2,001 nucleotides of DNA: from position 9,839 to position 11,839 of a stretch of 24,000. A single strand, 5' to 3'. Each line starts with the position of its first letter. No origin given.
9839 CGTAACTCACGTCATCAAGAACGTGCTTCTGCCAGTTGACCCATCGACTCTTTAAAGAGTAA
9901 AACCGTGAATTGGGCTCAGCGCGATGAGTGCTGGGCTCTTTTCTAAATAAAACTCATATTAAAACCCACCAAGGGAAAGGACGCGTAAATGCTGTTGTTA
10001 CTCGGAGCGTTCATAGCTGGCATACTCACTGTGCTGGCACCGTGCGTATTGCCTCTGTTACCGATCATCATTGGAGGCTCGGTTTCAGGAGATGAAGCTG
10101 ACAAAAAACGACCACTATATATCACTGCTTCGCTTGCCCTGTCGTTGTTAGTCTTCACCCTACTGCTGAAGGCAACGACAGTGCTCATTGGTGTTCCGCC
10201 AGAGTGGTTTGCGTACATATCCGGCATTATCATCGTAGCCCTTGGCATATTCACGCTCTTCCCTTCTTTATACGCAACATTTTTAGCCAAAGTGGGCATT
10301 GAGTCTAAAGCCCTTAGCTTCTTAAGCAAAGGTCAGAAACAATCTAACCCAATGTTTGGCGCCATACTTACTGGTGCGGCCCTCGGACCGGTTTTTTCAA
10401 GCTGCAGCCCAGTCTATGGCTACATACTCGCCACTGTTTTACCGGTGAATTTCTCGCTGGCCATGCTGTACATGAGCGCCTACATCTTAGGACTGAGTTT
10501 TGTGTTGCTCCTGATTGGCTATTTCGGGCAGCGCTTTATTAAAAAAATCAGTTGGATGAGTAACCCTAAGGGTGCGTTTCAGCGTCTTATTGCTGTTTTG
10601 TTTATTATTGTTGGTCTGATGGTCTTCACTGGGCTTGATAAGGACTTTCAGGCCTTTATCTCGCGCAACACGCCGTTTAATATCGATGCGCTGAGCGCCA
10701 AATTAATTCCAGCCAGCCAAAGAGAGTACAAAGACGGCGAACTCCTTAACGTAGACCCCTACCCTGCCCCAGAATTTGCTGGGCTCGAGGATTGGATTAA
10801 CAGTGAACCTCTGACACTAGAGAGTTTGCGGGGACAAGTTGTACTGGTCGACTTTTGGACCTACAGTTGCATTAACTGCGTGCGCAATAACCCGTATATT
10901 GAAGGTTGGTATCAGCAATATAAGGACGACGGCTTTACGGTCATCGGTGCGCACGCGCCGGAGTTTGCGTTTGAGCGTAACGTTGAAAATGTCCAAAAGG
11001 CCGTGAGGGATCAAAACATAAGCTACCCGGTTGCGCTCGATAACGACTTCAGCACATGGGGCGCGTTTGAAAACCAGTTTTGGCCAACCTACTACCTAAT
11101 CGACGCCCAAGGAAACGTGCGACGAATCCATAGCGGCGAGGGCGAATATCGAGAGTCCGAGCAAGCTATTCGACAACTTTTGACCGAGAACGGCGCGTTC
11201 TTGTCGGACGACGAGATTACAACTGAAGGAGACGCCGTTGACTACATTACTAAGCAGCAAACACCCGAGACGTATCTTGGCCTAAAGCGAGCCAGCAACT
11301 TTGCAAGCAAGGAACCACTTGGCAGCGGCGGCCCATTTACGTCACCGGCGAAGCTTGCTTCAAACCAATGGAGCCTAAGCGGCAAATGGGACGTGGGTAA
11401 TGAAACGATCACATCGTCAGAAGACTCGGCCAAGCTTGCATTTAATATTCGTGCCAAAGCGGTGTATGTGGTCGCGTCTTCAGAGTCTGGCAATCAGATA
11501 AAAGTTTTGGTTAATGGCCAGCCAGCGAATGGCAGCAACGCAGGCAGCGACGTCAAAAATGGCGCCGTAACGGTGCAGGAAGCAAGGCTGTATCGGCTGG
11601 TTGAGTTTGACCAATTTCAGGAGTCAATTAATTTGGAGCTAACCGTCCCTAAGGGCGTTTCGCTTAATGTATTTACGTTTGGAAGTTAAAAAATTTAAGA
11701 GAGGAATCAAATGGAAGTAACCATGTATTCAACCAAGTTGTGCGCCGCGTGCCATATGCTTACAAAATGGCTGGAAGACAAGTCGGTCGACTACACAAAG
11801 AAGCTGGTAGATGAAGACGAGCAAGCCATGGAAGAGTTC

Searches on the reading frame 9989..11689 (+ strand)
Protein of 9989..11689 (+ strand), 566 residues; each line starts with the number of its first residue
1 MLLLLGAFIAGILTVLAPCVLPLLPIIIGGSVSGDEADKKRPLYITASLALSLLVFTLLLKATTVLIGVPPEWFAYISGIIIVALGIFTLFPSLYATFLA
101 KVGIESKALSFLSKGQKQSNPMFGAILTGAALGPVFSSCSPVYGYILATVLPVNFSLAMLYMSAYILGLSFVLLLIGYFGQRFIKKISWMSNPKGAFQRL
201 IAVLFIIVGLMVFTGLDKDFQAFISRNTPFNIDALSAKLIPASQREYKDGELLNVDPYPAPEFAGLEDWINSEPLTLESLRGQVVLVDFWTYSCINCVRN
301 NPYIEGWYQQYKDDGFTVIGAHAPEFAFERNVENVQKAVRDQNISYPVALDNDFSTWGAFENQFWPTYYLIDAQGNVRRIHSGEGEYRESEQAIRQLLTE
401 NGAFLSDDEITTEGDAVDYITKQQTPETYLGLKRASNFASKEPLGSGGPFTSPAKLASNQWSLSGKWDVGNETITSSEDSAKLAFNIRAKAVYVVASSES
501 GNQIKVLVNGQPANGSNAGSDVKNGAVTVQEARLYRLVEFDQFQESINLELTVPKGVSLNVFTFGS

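Call 9: search_protein_families(library=pfam, proteins=[window:9989-11689:+], max_evalue=0.01)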
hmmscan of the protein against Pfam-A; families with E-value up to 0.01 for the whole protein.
window:9989-11689:+ (566 aa): 6 families
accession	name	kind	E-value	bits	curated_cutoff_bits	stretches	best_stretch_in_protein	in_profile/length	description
PF17991.7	Thioredoxin_10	-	3.9e-35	121.9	27.1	1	425-565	1-142/142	Thioredoxin like C-terminal domain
PF08534.16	Redoxin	-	5.8e-12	46.1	26.6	1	271-387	17-138/148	Redoxin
PF00578.27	AhpC-TSA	-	8.8e-12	45.5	26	1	259-379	4-123/124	AhpC/TSA family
PF02683.22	DsbD_TM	-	2.4e-08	34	27.1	1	2-203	3-209/219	Cytochrome C biogenesis protein transmembrane domain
PF13905.12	Thioredoxin_8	-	6.8e-07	30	27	1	282-377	1-94/94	Thioredoxin-like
PF13386.12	DsbD_2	-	0.00075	19.9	24.9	1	8-210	3-198/199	Cytochrome C biogenesis protein transmembrane region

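Call 13: list_cluster_members(proteins=[P0001, window:9989-11689:+, window:19999-21750:+, window:12279-13259:-, window:15713-16237:+])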
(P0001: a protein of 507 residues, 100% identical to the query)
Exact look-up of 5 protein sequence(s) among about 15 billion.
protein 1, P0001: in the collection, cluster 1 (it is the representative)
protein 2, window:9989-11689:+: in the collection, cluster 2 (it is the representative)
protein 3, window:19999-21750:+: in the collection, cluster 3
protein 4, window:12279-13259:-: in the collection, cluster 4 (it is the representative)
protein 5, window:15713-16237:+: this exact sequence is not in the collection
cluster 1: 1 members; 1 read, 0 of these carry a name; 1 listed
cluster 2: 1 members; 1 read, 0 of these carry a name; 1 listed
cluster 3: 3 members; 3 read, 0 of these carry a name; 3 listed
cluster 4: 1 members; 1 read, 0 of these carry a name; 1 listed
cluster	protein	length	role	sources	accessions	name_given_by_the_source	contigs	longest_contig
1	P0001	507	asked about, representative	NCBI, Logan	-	-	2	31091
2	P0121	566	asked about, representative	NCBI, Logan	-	-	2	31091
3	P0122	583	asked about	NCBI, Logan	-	-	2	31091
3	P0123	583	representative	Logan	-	-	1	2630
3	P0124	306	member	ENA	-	-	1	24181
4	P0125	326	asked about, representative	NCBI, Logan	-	-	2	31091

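Call 29: find_related_loci(query=window:9989-11689:+, collection=genome_contigs, flank=10000)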
Query window:9989-11689:+ (566 aa) in genome_contigs; peptide patterns used: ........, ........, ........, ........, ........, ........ (x = any residue, [..] = any of these).
38 stretches matched a pattern, but none encodes a relative of the query by tblastn (E <= 1e-3).

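Call 31: find_homologous_proteins(query=window:9989-11689:+, max_evalue=1e-10)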
Query window:9989-11689:+ (566 aa): 7862 proteins with E <= 1e-10 among 8000 candidates; the best 120 are listed.
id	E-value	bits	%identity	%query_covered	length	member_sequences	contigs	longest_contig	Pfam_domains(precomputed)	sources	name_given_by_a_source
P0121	0.0e+0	1267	100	100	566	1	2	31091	PF17991.8,PF08534.17,PF02683.23,PF13905.13,PF00578.28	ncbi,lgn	-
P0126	6.4e-268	908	71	100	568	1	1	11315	PF17991.8,PF08534.17,PF02683.23,PF13905.13,PF00578.28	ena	-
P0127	2.2e-242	824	65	100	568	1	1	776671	PF17991.8,PF08534.17,PF02683.23,PF13905.13,PF00578.28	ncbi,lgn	-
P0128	6.7e-239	812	64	100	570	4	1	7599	PF17991.8,PF08534.17,PF02683.23,PF13905.13,PF00578.28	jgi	jgi:cytochrome c biogenesis protein CcdA/thiol-disulfide isomerase/thioredoxin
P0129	2.7e-236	804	64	100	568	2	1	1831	PF17991.8,PF08534.17,PF02683.23,PF00578.28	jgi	jgi:cytochrome c biogenesis protein CcdA/peroxiredoxin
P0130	3.1e-234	797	64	100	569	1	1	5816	PF17991.8,PF08534.17,PF02683.23,PF13905.13,PF00578.28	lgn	-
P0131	6.2e-232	789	63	100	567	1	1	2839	PF17991.8,PF08534.17,PF02683.23,PF13905.13,PF00578.28,PF13386.13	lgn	-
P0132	9.8e-230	782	63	100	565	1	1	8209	PF17991.8,PF08534.17,PF13905.13,PF00578.28,PF13386.13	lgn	-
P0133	3.9e-229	780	62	100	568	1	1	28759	PF17991.8,PF08534.17,PF13905.13,PF00578.28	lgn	-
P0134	6.2e-229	779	62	100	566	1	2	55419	PF17991.8,PF08534.17,PF02683.23,PF13905.13,PF00578.28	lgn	-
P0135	3.7e-228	777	62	100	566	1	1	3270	PF17991.8,PF08534.17,PF13905.13,PF00578.28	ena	-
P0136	5.8e-228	776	62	100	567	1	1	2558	PF17991.8,PF08534.17,PF13905.13,PF00578.28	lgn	-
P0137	1.2e-227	775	60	100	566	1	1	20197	PF17991.8,PF08534.17,PF13905.13,PF00578.28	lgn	-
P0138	3.8e-227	774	61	100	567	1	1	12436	PF17991.8,PF08534.17,PF02683.23,PF13905.13,PF00578.28,PF13386.13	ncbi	ncbi:cytochrome c biogenesis protein DipZ [soil metagenome]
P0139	5.2e-227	773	63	100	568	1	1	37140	PF17991.8,PF08534.17,PF13905.13,PF00578.28,PF13386.13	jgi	jgi:cytochrome c biogenesis protein CcdA/thiol-disulfide isomerase/thioredoxin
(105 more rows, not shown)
